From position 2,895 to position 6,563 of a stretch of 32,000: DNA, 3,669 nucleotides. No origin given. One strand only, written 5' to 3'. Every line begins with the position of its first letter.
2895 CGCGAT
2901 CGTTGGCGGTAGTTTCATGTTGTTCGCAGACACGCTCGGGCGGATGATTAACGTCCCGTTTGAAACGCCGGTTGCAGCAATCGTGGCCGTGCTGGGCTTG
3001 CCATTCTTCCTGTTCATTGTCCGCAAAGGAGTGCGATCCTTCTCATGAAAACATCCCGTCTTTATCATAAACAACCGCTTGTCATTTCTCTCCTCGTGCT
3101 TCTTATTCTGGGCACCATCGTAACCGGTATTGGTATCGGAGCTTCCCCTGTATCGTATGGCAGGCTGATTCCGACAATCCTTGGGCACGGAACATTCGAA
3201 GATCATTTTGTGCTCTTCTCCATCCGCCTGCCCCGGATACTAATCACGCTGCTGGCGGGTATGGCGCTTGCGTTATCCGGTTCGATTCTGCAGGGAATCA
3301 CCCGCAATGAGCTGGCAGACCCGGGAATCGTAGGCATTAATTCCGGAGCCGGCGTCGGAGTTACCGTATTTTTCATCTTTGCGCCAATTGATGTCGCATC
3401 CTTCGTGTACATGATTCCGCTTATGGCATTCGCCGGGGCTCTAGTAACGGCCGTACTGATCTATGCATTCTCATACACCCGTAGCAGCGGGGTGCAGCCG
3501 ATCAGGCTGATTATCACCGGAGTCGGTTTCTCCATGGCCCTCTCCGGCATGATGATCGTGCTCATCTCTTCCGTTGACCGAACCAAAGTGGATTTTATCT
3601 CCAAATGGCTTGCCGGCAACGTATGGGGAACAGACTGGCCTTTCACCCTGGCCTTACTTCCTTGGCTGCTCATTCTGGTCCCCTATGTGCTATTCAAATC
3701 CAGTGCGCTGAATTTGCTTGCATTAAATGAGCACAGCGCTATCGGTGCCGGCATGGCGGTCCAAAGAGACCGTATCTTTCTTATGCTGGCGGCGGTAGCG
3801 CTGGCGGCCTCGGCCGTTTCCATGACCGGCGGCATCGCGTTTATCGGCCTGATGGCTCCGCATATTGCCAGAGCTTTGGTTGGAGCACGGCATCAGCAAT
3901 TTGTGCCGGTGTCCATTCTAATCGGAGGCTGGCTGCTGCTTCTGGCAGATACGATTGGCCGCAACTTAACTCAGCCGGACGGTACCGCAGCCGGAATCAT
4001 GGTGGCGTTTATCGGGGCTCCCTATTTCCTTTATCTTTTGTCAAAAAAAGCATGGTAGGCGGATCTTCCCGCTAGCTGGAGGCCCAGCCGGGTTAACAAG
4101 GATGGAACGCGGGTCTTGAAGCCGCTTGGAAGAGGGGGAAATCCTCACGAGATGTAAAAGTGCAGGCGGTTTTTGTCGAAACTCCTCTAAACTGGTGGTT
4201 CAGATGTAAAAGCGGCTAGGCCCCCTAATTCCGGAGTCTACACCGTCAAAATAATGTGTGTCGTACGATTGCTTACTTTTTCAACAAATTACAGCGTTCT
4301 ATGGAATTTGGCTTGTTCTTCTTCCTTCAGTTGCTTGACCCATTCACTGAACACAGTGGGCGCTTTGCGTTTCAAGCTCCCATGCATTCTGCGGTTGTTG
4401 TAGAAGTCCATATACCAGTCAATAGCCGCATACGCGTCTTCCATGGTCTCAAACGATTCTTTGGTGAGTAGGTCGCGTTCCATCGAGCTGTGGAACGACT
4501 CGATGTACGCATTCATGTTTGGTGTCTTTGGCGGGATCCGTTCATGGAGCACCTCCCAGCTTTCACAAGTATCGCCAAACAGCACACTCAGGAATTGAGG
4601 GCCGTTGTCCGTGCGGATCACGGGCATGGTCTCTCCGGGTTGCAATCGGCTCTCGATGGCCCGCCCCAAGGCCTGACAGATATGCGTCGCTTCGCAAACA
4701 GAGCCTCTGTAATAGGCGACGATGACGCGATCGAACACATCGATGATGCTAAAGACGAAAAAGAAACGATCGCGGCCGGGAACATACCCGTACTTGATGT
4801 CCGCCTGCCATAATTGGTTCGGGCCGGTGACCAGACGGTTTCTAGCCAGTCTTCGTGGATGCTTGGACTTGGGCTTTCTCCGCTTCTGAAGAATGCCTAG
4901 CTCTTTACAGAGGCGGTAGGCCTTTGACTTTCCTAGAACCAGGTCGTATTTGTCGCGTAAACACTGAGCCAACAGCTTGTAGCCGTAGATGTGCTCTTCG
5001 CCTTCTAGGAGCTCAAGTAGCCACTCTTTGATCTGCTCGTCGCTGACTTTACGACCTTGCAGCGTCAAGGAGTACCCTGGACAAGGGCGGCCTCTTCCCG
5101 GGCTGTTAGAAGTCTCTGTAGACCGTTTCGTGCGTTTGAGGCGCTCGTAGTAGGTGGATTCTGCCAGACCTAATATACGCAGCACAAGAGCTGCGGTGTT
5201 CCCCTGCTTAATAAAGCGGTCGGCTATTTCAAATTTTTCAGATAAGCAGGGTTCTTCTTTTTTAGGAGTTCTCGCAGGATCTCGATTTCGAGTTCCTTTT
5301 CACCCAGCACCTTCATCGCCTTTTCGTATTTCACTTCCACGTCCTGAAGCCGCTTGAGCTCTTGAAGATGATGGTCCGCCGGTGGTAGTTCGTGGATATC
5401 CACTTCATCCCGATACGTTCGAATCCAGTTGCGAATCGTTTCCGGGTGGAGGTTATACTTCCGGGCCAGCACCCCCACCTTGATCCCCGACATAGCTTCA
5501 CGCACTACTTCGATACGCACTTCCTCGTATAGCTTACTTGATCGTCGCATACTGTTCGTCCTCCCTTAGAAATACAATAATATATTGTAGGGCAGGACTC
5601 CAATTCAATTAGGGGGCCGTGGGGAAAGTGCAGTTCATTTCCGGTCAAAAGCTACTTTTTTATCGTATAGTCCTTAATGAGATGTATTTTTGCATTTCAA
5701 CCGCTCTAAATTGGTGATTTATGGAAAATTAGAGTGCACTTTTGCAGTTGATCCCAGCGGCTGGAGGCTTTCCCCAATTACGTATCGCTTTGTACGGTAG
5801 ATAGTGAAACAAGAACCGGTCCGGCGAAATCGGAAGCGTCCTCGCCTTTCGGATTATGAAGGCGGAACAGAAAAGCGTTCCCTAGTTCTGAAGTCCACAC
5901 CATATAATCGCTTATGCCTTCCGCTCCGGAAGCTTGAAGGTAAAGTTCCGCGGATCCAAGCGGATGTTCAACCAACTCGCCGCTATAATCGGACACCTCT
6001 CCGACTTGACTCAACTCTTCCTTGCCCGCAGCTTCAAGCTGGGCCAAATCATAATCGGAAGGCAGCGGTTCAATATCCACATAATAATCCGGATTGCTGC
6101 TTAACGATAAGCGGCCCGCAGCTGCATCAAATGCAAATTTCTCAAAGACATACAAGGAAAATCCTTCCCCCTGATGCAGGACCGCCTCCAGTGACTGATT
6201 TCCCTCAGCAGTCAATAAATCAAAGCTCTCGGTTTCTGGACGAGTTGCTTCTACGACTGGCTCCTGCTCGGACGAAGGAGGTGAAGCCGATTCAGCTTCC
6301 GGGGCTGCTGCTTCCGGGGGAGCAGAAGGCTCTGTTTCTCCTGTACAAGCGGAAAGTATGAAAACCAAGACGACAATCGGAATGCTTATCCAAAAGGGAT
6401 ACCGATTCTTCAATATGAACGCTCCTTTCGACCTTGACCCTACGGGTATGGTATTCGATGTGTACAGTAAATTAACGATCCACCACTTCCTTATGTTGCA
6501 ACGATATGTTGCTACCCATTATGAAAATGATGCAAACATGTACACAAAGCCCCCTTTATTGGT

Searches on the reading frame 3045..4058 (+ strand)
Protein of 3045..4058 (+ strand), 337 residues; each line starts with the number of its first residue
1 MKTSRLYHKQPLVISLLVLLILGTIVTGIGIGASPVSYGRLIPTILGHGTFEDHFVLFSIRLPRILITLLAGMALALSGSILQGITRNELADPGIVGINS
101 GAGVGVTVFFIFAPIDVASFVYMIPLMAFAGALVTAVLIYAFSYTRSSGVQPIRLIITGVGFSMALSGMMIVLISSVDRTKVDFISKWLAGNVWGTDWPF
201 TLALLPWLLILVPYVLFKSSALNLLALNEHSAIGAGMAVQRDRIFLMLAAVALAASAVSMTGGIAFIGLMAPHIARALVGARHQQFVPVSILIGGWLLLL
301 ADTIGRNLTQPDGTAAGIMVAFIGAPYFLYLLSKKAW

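Call 30: search_protein_families(library=pfam, proteins=[window:3045-4058:+], max_evalue=0.00001)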
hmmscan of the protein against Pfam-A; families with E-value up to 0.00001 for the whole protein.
window:3045-4058:+ (337 aa): 1 family
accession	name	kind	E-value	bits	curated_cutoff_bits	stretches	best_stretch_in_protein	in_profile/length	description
PF01032.23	FecCD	-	8.2e-86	288.3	26.5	1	21-334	2-311/311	FecCD transport family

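Call 41: search_protein_families(library=ncbifam, proteins=[window:3045-4058:+], max_evalue=1e-10)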
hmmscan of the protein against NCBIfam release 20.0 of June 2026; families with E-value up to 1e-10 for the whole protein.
window:3045-4058:+ (337 aa): 16 families
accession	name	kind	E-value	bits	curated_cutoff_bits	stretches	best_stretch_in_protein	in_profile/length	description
NF007871.0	PRK10577.2-2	equivalog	3.3e-75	254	899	1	10-335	357-676/679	Fe(3+)-hydroxamate ABC transporter permease FhuB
NF007867.0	PRK10577.1-3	subfamily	5e-73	246.6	849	1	12-334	388-704/710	Fe(3+)-hydroxamate ABC transporter permease FhuB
NF007299.0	PRK09777.1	equivalog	1.8e-70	237.8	406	1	13-333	5-315/318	Fe(3+) dicitrate ABC transporter permease subunit FecD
NF007873.0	PRK10577.2-4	equivalog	3.9e-57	194.4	1012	1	4-333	320-641/646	Fe(3+)-hydroxamate ABC transporter permease FhuB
NF007866.0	PRK10577.1-2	equivalog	2.8e-56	191.2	554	1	54-335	388-663/666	Fe(3+)-hydroxamate ABC transporter permease FhuB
NF007760.0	PRK10441.1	equivalog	8.6e-55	186.2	428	1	8-335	8-329/335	Fe(3+)-siderophore ABC transporter permease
NF008407.0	PRK11228.1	equivalog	3.3e-54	184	396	1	50-335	47-329/330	iron-dicitrate ABC transporter permease FecC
NF007872.0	PRK10577.2-3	equivalog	3.8e-54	184.2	727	1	16-335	357-669/676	Fe(3+)-hydroxamate ABC transporter permease FhuB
NF007870.0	PRK10577.2-1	equivalog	1.3e-52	179.3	1355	1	4-334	349-672/678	Fe(3+)-hydroxamate ABC transporter permease FhuB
NF007081.0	PRK09535.1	equivalog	2.2e-51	175.3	461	1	54-335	88-361/366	vitamin B12 ABC transporter permease BtuC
NF003001.0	PRK03784.1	equivalog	1.7e-48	165.5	334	1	52-335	50-328/332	vitamin B12 ABC transporter permease BtuC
NF007759.0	PRK10440.1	equivalog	3.2e-46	158.1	422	1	13-334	11-325/330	iron-enterobactin ABC transporter permease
NF007868.0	PRK10577.1-5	equivalog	6e-46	157.2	943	1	53-335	388-664/666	Fe(3+)-hydroxamate ABC transporter permease FhuB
TIGR03869.1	F420-0_ABCperm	hypoth_equivalog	2.3e-44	152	437.35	1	54-334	46-320/325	putative F420-0 ABC transporter permease subunit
NF007865.0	PRK10577.1-1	equivalog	9.8e-42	143.2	1107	1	57-335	386-658/660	Fe(3+)-hydroxamate ABC transporter permease FhuB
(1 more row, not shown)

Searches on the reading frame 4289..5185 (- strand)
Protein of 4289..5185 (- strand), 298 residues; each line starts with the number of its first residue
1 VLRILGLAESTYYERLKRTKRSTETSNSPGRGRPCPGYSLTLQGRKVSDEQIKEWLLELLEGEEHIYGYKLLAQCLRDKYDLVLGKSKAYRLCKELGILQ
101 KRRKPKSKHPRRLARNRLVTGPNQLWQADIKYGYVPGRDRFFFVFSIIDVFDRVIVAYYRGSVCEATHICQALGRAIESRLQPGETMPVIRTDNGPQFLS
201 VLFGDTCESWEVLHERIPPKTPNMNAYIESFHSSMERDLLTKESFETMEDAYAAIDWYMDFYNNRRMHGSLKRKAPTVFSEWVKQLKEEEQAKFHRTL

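Call 30: search_protein_families(library=pfam, proteins=[window:4289-5185:-], max_evalue=0.00001)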
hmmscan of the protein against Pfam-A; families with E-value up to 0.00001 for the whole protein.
window:4289-5185:- (298 aa): 4 families
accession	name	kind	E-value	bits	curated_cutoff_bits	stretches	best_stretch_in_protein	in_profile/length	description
PF00665.32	rve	-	9.8e-17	61.5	32.6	1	120-222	2-102/102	Integrase core domain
PF13683.12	rve_3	-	3.9e-15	55.8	26.5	1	213-276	4-67/67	Integrase core domain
PF13333.12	rve_2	-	7.4e-09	36.1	22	1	229-279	1-51/56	Integrase core domain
PF13276.12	HTH_21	-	6.7e-07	29.9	28.1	1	49-106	3-60/60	HTH-like domain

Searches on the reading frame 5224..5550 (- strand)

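Call 38: search_protein_families(library=pfam, proteins=[window:5224-5550:-], max_evalue=0.01)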
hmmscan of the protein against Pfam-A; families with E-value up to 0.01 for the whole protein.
window:5224-5550:- (108 aa): 4 families
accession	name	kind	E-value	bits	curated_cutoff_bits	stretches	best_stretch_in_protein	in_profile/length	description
PF01527.26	HTH_Tnp_1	-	6.4e-09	36.4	24.1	1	1-68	1-73/75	Transposase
PF13518.12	HTH_28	-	1.1e-08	35.4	25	1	12-47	2-37/52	Helix-turn-helix domain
PF13384.12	HTH_23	-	9.7e-05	22.5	24.6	1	9-48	4-43/50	Homeodomain-like domain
PF13551.12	HTH_29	-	0.00036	21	28.1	1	12-49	1-39/64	Winged helix-turn helix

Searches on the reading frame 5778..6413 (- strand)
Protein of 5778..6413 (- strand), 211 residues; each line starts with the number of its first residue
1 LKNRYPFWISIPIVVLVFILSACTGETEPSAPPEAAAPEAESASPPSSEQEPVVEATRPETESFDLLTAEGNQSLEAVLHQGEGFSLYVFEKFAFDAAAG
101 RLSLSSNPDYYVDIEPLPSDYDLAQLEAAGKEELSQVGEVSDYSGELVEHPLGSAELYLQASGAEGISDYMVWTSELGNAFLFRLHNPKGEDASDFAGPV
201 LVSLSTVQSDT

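Call 30: search_protein_families(library=pfam, proteins=[window:5778-6413:-], max_evalue=0.00001)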
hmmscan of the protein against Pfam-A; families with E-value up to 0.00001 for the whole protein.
window:5778-6413:- (211 aa): 0 families

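Call 38: search_protein_families(library=pfam, proteins=[window:5778-6413:-], max_evalue=0.01)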
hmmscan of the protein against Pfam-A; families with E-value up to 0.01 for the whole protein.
window:5778-6413:- (211 aa): 0 families
